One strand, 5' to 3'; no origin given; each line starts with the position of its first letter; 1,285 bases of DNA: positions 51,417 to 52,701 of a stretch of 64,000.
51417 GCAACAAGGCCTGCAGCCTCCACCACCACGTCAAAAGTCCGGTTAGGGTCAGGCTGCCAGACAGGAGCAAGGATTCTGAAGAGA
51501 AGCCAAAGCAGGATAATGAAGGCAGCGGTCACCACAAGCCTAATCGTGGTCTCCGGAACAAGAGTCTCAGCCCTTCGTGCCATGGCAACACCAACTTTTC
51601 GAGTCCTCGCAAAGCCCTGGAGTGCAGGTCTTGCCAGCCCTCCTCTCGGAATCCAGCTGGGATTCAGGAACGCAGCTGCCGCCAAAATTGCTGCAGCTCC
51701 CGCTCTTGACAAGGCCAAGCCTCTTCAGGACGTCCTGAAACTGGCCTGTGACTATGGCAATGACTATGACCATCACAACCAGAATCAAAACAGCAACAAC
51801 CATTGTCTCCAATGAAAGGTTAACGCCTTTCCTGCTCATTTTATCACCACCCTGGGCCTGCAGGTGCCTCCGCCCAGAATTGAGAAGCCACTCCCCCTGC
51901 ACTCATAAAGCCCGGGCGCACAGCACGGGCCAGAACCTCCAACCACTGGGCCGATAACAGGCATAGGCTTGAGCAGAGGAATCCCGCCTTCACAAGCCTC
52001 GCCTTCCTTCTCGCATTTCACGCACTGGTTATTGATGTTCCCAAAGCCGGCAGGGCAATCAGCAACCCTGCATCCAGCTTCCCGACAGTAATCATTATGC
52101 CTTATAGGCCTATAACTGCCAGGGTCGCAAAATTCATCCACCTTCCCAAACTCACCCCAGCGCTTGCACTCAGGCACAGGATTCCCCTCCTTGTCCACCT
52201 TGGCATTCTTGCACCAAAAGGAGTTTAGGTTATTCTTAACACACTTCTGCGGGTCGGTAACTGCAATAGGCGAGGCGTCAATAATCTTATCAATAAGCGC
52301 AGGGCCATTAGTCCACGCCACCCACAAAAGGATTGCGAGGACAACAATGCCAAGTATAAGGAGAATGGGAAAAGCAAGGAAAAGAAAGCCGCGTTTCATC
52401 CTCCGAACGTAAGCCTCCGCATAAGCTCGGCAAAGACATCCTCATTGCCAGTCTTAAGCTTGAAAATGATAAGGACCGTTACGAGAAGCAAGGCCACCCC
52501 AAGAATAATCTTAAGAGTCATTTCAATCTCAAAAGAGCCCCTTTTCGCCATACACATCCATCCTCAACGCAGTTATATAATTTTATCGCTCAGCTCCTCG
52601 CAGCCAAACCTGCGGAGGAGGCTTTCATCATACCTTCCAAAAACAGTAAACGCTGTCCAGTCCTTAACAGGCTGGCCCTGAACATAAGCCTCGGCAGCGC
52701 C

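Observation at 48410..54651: Two convergent operons encoding at least 11 class-III-signal-peptide-like (type IV pilin-like) proteins, including 40- and 51-aa mini-proteins and Cys-rich ectodomains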

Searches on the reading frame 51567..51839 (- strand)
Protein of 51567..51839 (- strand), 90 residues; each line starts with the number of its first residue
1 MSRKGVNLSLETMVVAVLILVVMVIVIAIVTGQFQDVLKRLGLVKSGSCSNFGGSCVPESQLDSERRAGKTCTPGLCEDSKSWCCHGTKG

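Call 3: search_protein_families(library=pfam, max_evalue=1, proteins=[window:51567-51839:-])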
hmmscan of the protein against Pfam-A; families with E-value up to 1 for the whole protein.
window:51567-51839:- (90 aa): 1 family
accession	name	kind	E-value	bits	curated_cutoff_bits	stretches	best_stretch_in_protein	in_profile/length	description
PF12648.12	TcpE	-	0.14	13.1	29.9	1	8-38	24-53/100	TcpE family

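Call 61: search_protein_families(library=pfam, alignment_id=A6, max_evalue=0.1)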
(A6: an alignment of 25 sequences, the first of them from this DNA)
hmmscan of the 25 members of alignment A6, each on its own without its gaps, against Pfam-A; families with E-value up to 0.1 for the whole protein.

A. member 1, seq(90 aa): 0 families

B. families by the number of members that match (of 25 scanned): 18 families
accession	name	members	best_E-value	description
PF06103.16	DUF948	4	0.0033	Bacterial protein of unknown function (DUF948)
PF07219.19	HemY_N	3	5.2e-05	HemY protein N-terminus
PF25052.1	AtDEF-like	3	0.00081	Defensin-like family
PF14862.11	Defensin_big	2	0.0042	Big defensin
PF13841.11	Defensin_beta_2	2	0.032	Beta defensin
PF00711.24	Defensin_beta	1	3e-05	Beta defensin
PF09991.14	DUF2232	1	0.012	Predicted membrane protein (DUF2232)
PF00520.37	Ion_trans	1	0.019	Ion transport protein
PF06024.17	Orf78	1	0.022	Orf78 (ac78)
PF07168.17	Ureide_permease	1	0.024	Ureide permease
PF16066.10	DUF4808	1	0.028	Domain of unknown function (DUF4808)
PF13800.11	Sigma_reg_N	1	0.036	Sigma factor regulator N-terminal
PF06387.16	Calcyon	1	0.039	D1 dopamine receptor-interacting protein (calcyon)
PF16982.10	Flp1_like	1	0.043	Putative Flagellin, Flp1-like, domain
PF06011.17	TRP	1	0.047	Transient receptor potential (TRP) ion channel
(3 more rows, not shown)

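Call 62: search_solved_structures(query=A6, max_evalue=1)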
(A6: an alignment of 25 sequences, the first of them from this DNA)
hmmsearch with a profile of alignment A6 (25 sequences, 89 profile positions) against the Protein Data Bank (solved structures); distinct sequences matched with E-value up to 1: 5.
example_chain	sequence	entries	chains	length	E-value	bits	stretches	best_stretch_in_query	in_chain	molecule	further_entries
2l6w_A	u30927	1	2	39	0.051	17.2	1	7-33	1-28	Beta-type platelet-derived growth factor receptor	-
9ugo_C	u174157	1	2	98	0.24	15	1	15-87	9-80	Middle S protein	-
9vkp_b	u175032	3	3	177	0.59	13.8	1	16-50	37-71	ATP synthase subunit b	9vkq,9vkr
6ncl_a7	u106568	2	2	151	0.69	13.6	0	13-32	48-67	P12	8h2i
6xxe_A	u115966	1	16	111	0.81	13.3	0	14-84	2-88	Uncharacterized protein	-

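Call 63: search_protein_families(library=ncbifam, max_evalue=1, proteins=[window:51567-51839:-])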
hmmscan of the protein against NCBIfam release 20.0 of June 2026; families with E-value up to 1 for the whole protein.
window:51567-51839:- (90 aa): 1 family
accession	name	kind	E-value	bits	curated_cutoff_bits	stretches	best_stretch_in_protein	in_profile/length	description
TIGR04296.1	PEFG-CTERM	domain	0.46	10.2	25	1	14-31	7-24/30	PEFG-CTERM sorting domain-containing protein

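Call 65: find_homologous_proteins(query=A6, max_evalue=0.001)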
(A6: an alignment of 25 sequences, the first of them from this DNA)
Query A6 (25 sequences) (90 aa, profile of the alignment): 81 proteins with E <= 0.001 among 8000 candidates.
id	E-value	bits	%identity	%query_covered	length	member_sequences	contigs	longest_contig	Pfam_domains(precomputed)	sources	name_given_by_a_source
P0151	1.8e-18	84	99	100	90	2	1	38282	-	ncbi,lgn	-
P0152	8.4e-18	82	-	-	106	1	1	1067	-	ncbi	-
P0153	1.1e-16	79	-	-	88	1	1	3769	-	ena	-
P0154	5.4e-16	76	-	-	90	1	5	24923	-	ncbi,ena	ncbi:MAG: hypothetical protein AABY13_00640 [Nanoarchaeota archaeon]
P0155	2.4e-15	74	38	44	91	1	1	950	-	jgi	jgi:hypothetical protein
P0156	3.9e-15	74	-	-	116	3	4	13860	-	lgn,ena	-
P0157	5.2e-15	73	36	46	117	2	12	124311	-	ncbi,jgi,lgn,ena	jgi:hypothetical protein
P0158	6.1e-15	73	32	46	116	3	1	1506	-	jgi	-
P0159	1.6e-14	72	29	46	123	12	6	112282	-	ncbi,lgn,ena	-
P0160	1.8e-14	72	27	93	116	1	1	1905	-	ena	-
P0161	2.4e-14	71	-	-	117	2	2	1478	-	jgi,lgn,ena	-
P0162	2.5e-14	71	34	99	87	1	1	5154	-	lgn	-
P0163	2.7e-14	71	-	-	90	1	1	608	-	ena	-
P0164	3.3e-14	71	-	-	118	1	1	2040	-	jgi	jgi:predicted PurR-regulated permease PerM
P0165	4.2e-14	70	31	99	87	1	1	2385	-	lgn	-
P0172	3.4e-13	68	31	53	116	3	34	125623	-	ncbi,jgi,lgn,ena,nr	ncbi:hypothetical protein HOG16_01280 [Candidatus Woesearchaeota archaeon]|jgi:hypothetical protein|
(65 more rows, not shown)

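Call 68: find_encoding_contigs(protein=P0172, flank=10000, max_places=3)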
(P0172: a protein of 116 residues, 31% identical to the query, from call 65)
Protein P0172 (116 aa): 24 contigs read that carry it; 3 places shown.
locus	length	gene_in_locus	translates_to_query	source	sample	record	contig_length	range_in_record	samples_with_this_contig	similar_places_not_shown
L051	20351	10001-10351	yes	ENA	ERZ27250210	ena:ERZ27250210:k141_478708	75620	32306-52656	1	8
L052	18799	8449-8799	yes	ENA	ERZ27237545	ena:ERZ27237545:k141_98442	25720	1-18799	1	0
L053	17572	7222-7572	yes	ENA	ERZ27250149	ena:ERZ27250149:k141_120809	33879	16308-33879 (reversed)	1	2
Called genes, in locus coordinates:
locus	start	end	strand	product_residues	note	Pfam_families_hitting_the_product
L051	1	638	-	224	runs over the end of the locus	PF01963:TraB_PrgY_gumN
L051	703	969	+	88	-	-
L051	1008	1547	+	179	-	-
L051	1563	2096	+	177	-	-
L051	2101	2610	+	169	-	-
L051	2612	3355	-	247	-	-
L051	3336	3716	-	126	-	-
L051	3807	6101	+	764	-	PF00437:T2SSE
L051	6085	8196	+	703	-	-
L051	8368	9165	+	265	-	-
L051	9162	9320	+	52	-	-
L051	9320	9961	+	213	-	-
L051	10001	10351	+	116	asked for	-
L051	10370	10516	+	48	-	-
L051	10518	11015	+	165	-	-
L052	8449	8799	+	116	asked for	-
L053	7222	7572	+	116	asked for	-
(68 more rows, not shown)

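Call 70: predict_structure(alignment_id=A7)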
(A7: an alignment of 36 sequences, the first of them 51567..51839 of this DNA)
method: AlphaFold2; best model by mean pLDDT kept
length: 90 residues; sequences in the alignment: 36
mean_pLDDT: 73.9   pTM: 0.37
mean pLDDT of the five models: 73.9, 68.4, 67.7, 61.9, 61.1
residues with pLDDT >= 90: 12; 70-90: 39; 50-70: 35; < 50: 4
segments of 3 or more residues with pLDDT < 50: none
pLDDT, mean of each block of 10 residues (from residue 1): 61 92 89 68 59 74 82 72 69
secondary structure, 60 per line:
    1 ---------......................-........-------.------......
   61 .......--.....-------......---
elements in order: H10-31 H33-40 E55-58 H59-67 E70-74 E82-87

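Call 72: fold_search(model_id=the predicted structure, library=pdb)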
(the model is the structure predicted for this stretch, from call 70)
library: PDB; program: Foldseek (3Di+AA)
matches with E <= 10: 34; with E <= 0.001: 0
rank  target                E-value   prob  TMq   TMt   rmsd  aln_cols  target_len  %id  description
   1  2fsr                  2.4e+00  0.20  0.27  0.16   2.5        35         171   23  Crystal Structure of the Acetyltransferase from Agrobacterium tumefaciens str. C58 (released 2006-03-07)
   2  6hiv_BN               4.1e+00  0.08  0.21  0.10   4.0        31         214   26  Cryo-EM structure of the Trypanosoma brucei mitochondrial ribosome - This entry contains the complete mitoribosome (released 2018-10-03)
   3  6hix_BN               4.7e+00  0.07  0.21  0.10   4.0        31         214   26  Cryo-EM structure of the Trypanosoma brucei mitochondrial ribosome - This entry contains the large mitoribosomal subu (released 2018-09-26)
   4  8om5_A                5.0e+00  0.08  0.31  0.04  11.2        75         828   12  DNA-free open form of MutSbeta (released 2023-05-24)
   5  1b6b_A                5.7e+00  0.10  0.25  0.15   3.1        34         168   15  MELATONIN BIOSYNTHESIS: THE STRUCTURE OF SEROTONIN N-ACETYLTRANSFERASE AT 2.5 A RESOLUTION SUGGESTS A CATALYTIC MECHAN (released 2000-01-14)
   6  7aih_Ap               5.7e+00  0.06  0.21  0.10   3.9        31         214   22  The Large subunit of the Kinetoplastid mitochondrial ribosome (released 2021-04-28)
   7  5tcu_SF               6.1e+00  0.03  0.25  0.19   7.4        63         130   14  Methicillin sensitive Staphylococcus aureus 70S ribosome (released 2017-05-24)
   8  1zga                  6.1e+00  0.01  0.14  0.06  14.1        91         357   12  Crystal structure of isoflavanone 4'-O-methyltransferase complexed with (+)-6a-hydroxymaackiain (released 2006-08-01)
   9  1ib1_E                6.6e+00  0.10  0.26  0.14   2.7        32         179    9  CRYSTAL STRUCTURE OF THE 14-3-3 ZETA:SEROTONIN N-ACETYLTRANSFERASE COMPLEX (released 2001-05-02)
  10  1l0c                  6.6e+00  0.09  0.26  0.15   2.6        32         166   12  Investigation of the Roles of Catalytic Residues in Serotonin N-Acetyltransferase (released 2002-06-19)
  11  1kaf_A                6.6e+00  0.08  0.24  0.20   3.2        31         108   10  DNA Binding Domain Of The Phage T4 Transcription Factor MotA (AA105-211) (released 2001-11-21)
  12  8i9r_CP               7.0e+00  0.07  0.27  0.09   6.4        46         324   11  Cryo-EM structure of a Chaetomium thermophilum pre-60S ribosomal subunit - State 5S RNP (released 2023-05-17)
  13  4gz2_B                7.5e+00  0.06  0.25  0.11   4.0        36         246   17  Mus Musculus Tdp2 excluded ssDNA complex (released 2012-10-31)
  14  5w8a                  7.5e+00  0.05  0.21  0.10   4.1        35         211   23  The structure of a COA-dependent acyl-homoserine lactone synthase, BjaI, with SAM and isopentyl-CoA (released 2017-08-23)
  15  1xeb_B                8.0e+00  0.04  0.24  0.16   8.3        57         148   12  Crystal Structure of an Acyl-CoA N-acyltransferase from Pseudomonas aeruginosa (released 2004-10-26)
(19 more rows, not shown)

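Call 83: find_encoding_contigs(protein=P0154, flank=10000, max_places=2)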
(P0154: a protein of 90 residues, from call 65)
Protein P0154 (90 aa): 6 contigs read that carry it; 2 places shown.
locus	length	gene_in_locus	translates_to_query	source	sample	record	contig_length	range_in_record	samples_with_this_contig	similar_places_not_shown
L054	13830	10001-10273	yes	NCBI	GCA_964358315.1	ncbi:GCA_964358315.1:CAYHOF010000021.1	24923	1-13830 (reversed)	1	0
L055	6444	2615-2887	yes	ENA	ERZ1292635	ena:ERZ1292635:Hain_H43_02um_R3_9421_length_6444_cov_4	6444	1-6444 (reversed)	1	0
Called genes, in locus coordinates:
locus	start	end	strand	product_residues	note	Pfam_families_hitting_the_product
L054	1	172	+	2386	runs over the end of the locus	PF18884:TSP3_bac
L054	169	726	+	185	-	-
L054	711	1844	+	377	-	-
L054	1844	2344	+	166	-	-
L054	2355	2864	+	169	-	-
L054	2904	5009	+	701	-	-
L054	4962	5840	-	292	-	-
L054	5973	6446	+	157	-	PF01037:AsnC_trans_reg (weak)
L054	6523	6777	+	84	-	-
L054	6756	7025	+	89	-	-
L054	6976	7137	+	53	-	-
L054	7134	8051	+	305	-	-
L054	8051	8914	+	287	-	-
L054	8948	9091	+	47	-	-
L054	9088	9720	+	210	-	-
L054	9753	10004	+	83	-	-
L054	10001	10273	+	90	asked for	-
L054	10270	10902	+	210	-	-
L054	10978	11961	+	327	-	-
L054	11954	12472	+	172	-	-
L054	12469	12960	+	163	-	-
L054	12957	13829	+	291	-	?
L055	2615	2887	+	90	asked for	-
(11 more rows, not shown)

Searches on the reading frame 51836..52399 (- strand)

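Call 3: search_protein_families(library=pfam, max_evalue=1, proteins=[window:51836-52399:-])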
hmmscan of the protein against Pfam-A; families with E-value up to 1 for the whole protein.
window:51836-52399:- (187 aa): 1 family
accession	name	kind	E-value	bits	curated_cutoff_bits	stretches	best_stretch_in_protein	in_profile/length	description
PF24191.1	Mycobacteriophage_TM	-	0.027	15.5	31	1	15-44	11-40/42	Mycobacteriophage protein with transmembrane helix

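Call 63: search_protein_families(library=ncbifam, max_evalue=1, proteins=[window:51836-52399:-])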
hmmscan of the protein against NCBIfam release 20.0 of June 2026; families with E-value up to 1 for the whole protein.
window:51836-52399:- (187 aa): 0 families

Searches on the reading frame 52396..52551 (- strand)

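Call 3: search_protein_families(library=pfam, max_evalue=1, proteins=[window:52396-52551:-])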
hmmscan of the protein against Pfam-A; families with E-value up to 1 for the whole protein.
window:52396-52551:- (51 aa): 2 families
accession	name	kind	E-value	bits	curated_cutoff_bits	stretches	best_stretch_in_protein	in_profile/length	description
PF15145.11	DUF4577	-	0.057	13.8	27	1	11-48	65-100/128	Domain of unknown function (DUF4577)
PF10320.15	7TM_GPCR_Srsx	-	0.057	13.3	24.1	1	4-49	143-191/257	Serpentine type 7TM GPCR chemoreceptor Srsx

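Call 63: search_protein_families(library=ncbifam, max_evalue=1, proteins=[window:52396-52551:-])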
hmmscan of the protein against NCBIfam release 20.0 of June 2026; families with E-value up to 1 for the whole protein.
window:52396-52551:- (51 aa): 1 family
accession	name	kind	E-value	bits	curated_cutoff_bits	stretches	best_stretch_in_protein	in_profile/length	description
NF041587.1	YmgF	equivalog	0.032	14.3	100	1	11-35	10-34/72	cell division-associated protein YmgF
